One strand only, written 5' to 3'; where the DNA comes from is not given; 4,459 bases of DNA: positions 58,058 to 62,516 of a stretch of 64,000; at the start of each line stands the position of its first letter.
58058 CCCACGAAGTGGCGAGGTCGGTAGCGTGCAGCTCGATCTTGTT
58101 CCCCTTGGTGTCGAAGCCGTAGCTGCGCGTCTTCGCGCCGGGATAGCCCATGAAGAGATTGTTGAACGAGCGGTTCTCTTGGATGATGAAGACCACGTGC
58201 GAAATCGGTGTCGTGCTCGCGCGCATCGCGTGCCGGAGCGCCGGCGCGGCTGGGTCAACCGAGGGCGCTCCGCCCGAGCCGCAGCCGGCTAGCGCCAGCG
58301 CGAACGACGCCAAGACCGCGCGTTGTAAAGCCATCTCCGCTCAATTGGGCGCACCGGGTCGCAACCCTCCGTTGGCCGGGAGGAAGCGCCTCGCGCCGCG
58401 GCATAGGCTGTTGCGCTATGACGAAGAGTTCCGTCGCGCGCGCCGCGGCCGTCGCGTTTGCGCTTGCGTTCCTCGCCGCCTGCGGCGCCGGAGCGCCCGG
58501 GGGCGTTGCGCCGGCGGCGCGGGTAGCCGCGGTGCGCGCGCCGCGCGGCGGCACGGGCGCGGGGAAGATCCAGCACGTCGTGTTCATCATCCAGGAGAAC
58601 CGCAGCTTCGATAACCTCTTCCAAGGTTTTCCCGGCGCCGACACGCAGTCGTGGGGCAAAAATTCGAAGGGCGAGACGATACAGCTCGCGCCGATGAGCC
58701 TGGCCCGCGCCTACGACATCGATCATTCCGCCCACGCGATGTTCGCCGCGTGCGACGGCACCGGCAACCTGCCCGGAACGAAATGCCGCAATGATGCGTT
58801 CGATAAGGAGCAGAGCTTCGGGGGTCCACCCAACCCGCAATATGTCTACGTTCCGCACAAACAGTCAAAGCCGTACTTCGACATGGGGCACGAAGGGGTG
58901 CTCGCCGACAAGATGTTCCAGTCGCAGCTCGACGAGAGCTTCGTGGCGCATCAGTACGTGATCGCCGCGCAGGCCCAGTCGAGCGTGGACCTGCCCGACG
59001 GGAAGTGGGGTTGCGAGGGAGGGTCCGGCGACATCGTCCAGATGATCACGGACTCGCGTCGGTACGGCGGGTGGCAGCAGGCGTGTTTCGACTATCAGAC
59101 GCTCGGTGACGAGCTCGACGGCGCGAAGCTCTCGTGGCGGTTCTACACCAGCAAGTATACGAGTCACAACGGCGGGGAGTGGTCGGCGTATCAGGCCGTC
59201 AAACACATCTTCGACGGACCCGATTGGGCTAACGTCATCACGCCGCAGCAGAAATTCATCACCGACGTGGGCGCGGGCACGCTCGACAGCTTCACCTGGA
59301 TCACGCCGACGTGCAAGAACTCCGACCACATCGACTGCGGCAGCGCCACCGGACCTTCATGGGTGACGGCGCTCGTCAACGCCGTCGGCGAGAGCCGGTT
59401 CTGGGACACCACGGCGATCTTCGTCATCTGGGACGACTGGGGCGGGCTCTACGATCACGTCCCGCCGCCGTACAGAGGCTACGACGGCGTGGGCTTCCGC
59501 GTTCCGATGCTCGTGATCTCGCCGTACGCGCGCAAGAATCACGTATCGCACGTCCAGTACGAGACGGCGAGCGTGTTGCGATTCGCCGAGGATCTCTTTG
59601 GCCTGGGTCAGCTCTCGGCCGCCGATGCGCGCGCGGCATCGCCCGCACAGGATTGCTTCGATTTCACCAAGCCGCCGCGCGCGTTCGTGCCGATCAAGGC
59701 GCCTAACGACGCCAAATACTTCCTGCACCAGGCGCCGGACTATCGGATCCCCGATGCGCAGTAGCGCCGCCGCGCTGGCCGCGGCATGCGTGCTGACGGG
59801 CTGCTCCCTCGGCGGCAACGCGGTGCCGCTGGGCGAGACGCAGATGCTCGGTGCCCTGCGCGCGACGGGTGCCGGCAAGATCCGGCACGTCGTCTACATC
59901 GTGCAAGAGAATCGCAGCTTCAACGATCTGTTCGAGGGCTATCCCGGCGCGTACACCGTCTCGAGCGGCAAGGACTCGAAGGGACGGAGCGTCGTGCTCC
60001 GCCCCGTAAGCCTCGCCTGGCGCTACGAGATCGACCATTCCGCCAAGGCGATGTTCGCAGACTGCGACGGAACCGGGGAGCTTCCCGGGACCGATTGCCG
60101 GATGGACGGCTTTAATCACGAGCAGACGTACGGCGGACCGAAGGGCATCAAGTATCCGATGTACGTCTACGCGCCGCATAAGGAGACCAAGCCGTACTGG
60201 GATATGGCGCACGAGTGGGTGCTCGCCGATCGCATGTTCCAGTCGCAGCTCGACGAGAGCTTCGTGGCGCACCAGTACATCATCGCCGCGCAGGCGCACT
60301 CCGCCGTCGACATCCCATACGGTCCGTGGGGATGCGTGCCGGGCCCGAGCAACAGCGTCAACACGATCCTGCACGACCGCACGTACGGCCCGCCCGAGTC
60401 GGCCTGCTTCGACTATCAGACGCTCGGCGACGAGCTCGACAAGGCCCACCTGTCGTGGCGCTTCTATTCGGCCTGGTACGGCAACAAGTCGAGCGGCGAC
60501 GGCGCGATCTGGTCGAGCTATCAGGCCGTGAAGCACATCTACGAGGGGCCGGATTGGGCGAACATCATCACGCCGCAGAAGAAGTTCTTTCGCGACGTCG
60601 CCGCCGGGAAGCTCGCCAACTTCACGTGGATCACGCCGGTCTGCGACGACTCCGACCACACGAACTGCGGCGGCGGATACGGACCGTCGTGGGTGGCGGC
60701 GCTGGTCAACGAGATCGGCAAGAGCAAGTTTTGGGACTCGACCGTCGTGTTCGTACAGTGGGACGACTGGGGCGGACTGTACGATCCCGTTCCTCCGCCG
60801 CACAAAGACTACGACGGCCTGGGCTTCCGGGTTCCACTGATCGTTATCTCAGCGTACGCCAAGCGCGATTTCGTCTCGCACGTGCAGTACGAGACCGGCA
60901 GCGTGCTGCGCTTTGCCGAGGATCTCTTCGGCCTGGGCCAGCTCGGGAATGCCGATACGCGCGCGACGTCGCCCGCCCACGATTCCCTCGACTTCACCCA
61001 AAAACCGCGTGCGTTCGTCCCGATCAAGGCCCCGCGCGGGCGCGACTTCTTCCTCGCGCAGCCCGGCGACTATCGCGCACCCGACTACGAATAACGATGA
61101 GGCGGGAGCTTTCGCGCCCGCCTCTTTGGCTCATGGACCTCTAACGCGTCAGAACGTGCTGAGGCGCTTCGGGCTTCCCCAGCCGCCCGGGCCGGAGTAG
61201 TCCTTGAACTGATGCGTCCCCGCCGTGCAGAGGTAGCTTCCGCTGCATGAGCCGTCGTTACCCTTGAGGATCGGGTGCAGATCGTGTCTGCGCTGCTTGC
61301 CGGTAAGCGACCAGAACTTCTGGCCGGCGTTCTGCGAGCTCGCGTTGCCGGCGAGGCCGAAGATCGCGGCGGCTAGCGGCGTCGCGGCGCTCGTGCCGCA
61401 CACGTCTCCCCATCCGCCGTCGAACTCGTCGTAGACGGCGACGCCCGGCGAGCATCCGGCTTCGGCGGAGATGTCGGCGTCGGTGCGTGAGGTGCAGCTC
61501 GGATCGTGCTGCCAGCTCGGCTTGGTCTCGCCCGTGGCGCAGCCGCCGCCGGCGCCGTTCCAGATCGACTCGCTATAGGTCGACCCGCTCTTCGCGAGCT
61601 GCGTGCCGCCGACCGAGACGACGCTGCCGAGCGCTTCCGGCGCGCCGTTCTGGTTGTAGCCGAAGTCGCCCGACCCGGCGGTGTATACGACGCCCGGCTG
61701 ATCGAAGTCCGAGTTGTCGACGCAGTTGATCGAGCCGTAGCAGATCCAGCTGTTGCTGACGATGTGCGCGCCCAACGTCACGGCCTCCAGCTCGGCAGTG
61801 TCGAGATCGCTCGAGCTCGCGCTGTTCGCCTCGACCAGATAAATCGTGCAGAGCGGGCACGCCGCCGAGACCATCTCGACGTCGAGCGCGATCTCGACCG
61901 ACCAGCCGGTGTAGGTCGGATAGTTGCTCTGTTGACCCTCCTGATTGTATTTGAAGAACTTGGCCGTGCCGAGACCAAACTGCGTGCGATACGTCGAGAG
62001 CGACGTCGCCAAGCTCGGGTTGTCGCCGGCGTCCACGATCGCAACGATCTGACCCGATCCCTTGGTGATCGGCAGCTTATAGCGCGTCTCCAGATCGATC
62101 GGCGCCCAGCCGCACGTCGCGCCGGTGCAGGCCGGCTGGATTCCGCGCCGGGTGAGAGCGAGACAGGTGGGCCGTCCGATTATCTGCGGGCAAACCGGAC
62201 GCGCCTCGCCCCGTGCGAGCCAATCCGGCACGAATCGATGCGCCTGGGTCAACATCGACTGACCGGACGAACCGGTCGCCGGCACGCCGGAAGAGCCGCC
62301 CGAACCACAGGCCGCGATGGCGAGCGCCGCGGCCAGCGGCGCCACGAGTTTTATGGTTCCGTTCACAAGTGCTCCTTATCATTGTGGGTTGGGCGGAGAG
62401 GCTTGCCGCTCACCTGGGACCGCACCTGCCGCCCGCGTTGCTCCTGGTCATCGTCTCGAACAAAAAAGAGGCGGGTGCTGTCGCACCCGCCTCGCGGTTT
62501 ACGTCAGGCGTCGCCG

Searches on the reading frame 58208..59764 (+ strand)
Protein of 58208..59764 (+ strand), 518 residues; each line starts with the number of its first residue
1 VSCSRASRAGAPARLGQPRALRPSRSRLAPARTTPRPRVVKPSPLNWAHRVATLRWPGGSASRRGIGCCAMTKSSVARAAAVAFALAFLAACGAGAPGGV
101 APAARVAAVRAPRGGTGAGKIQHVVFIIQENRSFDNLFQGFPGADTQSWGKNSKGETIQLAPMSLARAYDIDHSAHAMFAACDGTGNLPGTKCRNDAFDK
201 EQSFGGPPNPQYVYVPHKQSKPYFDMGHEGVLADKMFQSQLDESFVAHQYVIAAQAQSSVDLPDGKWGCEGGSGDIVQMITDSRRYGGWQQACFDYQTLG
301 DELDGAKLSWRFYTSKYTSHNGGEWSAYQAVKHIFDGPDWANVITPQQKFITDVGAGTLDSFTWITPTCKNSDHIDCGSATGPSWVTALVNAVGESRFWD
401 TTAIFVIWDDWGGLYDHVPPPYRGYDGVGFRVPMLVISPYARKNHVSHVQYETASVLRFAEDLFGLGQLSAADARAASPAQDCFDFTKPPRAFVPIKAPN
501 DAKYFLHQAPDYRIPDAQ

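Call 72: search_protein_families(library=pfam, proteins=[window:58208-59764:+], max_evalue=0.0001)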
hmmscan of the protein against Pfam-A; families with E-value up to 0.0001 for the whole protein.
window:58208-59764:+ (518 aa): 1 family
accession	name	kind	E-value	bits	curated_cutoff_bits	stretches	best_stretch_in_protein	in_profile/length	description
PF04185.19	Phosphoesterase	-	8.7e-46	157.1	23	1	121-466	1-355/356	Phosphoesterase family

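Call 86: search_protein_families(library=ncbifam, proteins=[window:58208-59764:+], max_evalue=0.01)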
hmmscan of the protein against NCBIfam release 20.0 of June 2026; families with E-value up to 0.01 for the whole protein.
window:58208-59764:+ (518 aa): 2 families
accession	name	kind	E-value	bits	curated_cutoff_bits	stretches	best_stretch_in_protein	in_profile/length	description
TIGR03397.1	acid_phos_Burk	subfamily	1.2e-35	123.7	362.75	2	347-477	332-463/483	acid phosphatase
TIGR03396.1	PC_PLC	equivalog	8.9e-31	107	580.25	3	290-423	206-350/688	phosphocholine-specific phospholipase C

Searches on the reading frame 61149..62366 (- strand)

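Call 72: search_protein_families(library=pfam, proteins=[window:61149-62366:-], max_evalue=0.0001)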
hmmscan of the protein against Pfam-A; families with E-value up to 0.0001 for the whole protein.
window:61149-62366:- (405 aa): 1 family
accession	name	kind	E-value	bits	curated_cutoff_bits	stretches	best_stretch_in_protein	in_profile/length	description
PF00082.27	Peptidase_S8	-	6.2e-06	26.2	21.8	1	166-342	74-256/288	Subtilase family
